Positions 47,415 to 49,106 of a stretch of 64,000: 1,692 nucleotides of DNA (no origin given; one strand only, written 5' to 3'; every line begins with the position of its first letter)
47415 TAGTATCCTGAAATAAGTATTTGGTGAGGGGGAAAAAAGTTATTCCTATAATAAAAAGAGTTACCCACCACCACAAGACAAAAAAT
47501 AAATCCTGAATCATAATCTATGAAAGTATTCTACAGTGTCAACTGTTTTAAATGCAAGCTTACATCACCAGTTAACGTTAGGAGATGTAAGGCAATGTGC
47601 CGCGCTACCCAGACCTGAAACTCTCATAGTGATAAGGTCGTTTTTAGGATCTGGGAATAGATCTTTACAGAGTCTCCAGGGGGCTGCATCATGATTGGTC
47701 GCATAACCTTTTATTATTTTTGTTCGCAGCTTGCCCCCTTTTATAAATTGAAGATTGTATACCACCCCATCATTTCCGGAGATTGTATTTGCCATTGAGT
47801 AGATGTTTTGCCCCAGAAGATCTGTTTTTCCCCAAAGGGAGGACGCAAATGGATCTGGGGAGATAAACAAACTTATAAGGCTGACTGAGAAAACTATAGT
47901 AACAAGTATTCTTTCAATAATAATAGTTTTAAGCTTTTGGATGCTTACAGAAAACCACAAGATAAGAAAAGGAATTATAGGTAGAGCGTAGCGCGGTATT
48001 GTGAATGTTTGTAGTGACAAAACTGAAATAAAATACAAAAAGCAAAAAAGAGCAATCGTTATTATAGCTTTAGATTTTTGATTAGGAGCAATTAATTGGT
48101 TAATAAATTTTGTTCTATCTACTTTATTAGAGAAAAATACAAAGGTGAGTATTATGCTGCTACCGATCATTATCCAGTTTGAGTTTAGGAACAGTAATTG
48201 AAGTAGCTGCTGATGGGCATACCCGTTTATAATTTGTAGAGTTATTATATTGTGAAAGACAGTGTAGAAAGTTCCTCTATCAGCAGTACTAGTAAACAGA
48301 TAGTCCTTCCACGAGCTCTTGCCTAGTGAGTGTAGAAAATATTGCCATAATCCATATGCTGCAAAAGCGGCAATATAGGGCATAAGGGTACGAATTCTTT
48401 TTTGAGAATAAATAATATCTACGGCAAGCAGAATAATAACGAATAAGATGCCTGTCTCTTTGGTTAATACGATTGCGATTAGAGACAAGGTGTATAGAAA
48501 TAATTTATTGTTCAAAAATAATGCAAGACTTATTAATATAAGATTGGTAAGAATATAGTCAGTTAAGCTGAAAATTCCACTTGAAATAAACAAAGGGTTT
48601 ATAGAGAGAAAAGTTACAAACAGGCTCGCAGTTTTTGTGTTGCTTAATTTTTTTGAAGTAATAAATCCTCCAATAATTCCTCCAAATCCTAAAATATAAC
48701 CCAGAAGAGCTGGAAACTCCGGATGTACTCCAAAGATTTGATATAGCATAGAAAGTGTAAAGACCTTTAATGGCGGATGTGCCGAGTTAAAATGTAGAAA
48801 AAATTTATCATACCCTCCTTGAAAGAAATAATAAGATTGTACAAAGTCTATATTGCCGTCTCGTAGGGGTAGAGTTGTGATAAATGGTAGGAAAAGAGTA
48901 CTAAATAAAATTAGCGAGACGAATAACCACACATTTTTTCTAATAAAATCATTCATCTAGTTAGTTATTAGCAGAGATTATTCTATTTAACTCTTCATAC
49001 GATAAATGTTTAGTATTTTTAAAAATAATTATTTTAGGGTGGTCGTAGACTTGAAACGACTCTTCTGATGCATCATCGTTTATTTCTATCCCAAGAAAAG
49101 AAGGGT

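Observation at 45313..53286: Operon coupling an LPxTG-like Thr/Pro-rich surface protein to an FAD oxidoreductase and three GT-C (GT39/PMT-like) membrane glycosyltransferases: putative protein O-glycosylation cassette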

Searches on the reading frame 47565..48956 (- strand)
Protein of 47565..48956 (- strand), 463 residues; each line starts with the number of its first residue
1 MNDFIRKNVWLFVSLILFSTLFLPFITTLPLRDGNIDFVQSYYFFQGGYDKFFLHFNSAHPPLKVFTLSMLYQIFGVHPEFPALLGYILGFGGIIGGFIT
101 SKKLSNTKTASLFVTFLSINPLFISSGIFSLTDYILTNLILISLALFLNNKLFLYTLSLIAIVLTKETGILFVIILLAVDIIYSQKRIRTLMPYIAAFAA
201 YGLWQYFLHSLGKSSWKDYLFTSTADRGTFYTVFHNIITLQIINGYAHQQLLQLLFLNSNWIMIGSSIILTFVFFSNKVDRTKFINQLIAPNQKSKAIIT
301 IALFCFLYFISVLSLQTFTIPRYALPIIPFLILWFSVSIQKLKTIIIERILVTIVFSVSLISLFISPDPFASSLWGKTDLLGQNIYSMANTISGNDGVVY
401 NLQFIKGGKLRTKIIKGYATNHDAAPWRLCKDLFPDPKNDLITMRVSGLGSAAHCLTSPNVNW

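Call 4: search_protein_families(library=pfam, proteins=[window:47565-48956:-], max_evalue=0.01)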
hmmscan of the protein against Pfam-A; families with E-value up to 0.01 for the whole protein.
window:47565-48956:- (463 aa): 1 family
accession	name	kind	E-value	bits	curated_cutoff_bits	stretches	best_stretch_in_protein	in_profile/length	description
PF09852.15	DUF2079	-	0.0087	15.6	28.2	0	47-368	37-339/459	Predicted membrane protein (DUF2079)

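Call 5: search_protein_families(library=ncbifam, proteins=[window:47565-48956:-], max_evalue=0.01)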
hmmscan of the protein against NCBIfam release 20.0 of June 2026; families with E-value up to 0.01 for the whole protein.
window:47565-48956:- (463 aa): 1 family
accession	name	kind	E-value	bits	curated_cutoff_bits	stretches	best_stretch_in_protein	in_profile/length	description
NF046093.1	AZOBR_p60025_fam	subfamily_domain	4.5e-09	35.9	150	1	72-197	104-226/232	AZOBR_p60025 family cell surface glycopolymer formation protein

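Call 15: search_solved_structures(query=window:47565-48956:-, max_evalue=1)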
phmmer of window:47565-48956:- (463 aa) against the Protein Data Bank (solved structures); distinct sequences matched with E-value up to 1: 2.
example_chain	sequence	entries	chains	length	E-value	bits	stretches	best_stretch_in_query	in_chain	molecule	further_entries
9rtw_B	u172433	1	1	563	0.61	12.5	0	238-307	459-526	AP-3 complex subunit beta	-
9rtx_b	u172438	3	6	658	0.78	12.1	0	238-307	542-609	AP-3 complex subunit beta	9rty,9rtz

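Call 19: find_homologous_proteins(query=window:47565-48956:-, max_evalue=0.00001)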
Query window:47565-48956:- (463 aa): 31 proteins with E <= 0.00001 among 8000 candidates.
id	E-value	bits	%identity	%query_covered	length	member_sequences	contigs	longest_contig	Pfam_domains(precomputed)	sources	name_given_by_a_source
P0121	0.0e+0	1010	100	100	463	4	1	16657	-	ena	-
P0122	1.5e-223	761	74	100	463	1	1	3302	-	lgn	-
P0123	8.8e-190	650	64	99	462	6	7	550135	-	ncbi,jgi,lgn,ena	-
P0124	5.8e-119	416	47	96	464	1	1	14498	-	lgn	-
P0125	1.5e-117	412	47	97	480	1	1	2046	-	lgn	-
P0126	5.5e-116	407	46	95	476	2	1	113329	-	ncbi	-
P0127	2.2e-111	391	47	95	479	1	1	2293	-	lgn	-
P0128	2.8e-110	388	44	97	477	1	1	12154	-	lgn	-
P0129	5.5e-109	384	46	94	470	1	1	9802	-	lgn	-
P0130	2.7e-108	381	44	97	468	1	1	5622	PF13231.13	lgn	-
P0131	4.4e-105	371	42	99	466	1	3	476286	PF13231.13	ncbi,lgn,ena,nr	ncbi:MAG TPA: glycosyltransferase family 39 protein [Candidatus Levybacteria bacterium]|nr:glycosylt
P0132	4.8e-102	361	43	99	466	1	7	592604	PF13231.13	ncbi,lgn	-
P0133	2.2e-95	339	41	94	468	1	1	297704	PF26314.1,PF13231.13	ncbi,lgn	-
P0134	2.5e-89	319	39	97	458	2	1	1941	-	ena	-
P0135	5.0e-87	311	37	93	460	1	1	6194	PF13231.13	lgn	-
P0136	8.5e-87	310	39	97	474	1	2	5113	PF13231.13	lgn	-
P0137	3.2e-86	308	39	97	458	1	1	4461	PF13231.13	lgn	-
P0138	5.4e-86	308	38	97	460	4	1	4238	PF13231.13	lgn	-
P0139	1.1e-85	307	37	98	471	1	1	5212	PF13231.13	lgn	-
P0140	2.3e-85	306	38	98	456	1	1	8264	PF13231.13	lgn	-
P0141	6.2e-83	298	37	94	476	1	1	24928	PF13231.13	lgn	-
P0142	3.1e-79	285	37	95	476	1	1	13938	PF13231.13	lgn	-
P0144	4.1e-74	269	38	94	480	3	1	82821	PF13231.13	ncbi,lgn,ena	-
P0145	1.4e-73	267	37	97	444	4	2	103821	PF13231.13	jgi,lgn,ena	jgi:4-amino-4-deoxy-L-arabinose transferase-like glycosyltransferase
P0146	6.7e-73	265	36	94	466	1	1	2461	PF13231.13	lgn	-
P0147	1.1e-72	264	38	90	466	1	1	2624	PF13231.13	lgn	-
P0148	1.8e-71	260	36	92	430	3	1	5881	PF13231.13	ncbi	-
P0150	3.4e-55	206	37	74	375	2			PF13231.13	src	-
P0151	1.5e-51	194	36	85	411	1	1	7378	PF13231.13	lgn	-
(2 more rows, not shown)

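Call 28: predict_structure(alignment_id=A1)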
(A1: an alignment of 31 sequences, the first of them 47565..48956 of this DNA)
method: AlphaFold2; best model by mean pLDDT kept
length: 463 residues; sequences in the alignment: 31
mean_pLDDT: 91.3   pTM: 0.92
mean pLDDT of the five models: 91.3, 90.6, 90.4, 89.7, 88.5
residues with pLDDT >= 90: 328; 70-90: 124; 50-70: 10; < 50: 1
segments of 3 or more residues with pLDDT < 50: none
pLDDT, mean of each block of 10 residues (from residue 1): 83 97 95 91 96 91 96 95 97 98 96 97 93 97 97 97 95 96 79 95 95 83 82 88 89 89 95 93 93 95 96 87 94 97 93 94 87 85 80 57 91 96 91 90 94 88 76
secondary structure, 60 per line:
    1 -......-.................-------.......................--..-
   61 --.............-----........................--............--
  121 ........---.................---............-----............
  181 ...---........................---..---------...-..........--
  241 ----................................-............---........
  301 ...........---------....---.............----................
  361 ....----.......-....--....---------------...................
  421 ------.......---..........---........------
elements in order: H2-7 H9-25 H33-55 H63-75 H81-104 H107-118 H121-128 H132-148 H152-163 H169-183 H187-210 H229-238 H245-276 H278-289 H293-311 H321-324 H328-340 H345-364 H369-375 E377-380 E383-386 H402-420 H427-433 H437-446 H450-457

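Call 32: fold_search(model_id=the predicted structure, library=pdb)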
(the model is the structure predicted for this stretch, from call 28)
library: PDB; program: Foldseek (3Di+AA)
matches with E <= 10: 182; with E <= 0.001: 18
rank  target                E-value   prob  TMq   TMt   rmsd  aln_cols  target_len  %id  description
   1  9n9j_I                2.5e-06  1.00  0.48  0.34  14.1       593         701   11  Structure of a GRP94 folding intermediate engaged with a CCDC134- and FKBP11-bound secretory translocon (released 2025-11-19)
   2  6s7t_A                3.8e-06  1.00  0.51  0.35  15.2       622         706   12  Cryo-EM structure of human oligosaccharyltransferase complex OST-B (released 2019-12-18)
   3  6s7o_A                4.3e-06  1.00  0.46  0.34  14.9       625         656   12  Cryo-EM structure of human oligosaccharyltransferase complex OST-A (released 2019-12-18)
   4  8b6l_I                6.8e-06  1.00  0.46  0.33  13.7       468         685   12  Subtomogram average of the human Sec61-TRAP-OSTA-translocon (released 2022-12-07)
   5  5f15                  8.8e-06  1.00  0.51  0.45  13.2       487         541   13  Crystal Structure of ArnT from Cupriavidus metallidurans bound to Undecaprenyl phosphate (released 2016-02-17)
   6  8pn9_A                1.6e-05  1.00  0.51  0.38  13.8       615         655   13  Structure of human oligosaccharyltransferase OST-A complex bound to NGI-1 (released 2024-05-08)
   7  8agc_A                2.0e-05  1.00  0.46  0.32  12.5       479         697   11  Structure of yeast oligosaccharylransferase complex with lipid-linked oligosaccharide and non-acceptor peptide bound (released 2022-12-07)
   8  7oci_F                2.9e-05  1.00  0.43  0.33  12.8       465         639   11  Cryo-EM structure of yeast Ost6p containing oligosaccharyltransferase complex (released 2022-02-16)
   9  5ezm                  3.0e-05  1.00  0.52  0.46  12.8       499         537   12  Crystal Structure of ArnT from Cupriavidus metallidurans in the apo state (released 2016-02-17)
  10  8age_A                3.0e-05  1.00  0.43  0.32  11.7       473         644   11  Structure of yeast oligosaccharylransferase complex with acceptor peptide bound (released 2022-12-07)
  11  6ftg_5                3.7e-05  1.00  0.46  0.34  13.7       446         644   12  Subtomogram average of OST-containing ribosome-translocon complexes from canine rough microsomal membranes (released 2018-03-21)
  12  7e9s_A                3.9e-05  1.00  0.46  0.26  11.6       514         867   10  Archaeal oligosaccharyltransferase AglB from Archaeoglobus fulgidus in complex with an inhibitory peptide and a dolich (released 2021-09-08)
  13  8agb_A                8.7e-05  1.00  0.45  0.34  12.8       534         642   11  Structure of yeast oligosaccharylransferase complex with lipid-linked oligosaccharide bound (released 2022-12-07)
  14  5gmy_A                1.4e-04  1.00  0.45  0.26  13.1       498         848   10  Crystal structure of the Archaeoglobus fulgidus oligosaccharyltransferase (O29867_ARCFU) tethered with an acceptor pep (released 2017-02-01)
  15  3wak                  1.7e-04  1.00  0.47  0.27  12.0       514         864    9  Crystal structure of the Archaeoglobus fulgidus oligosaccharyltransferase (O29867_ARCFU) in the apo form (released 2013-10-30)
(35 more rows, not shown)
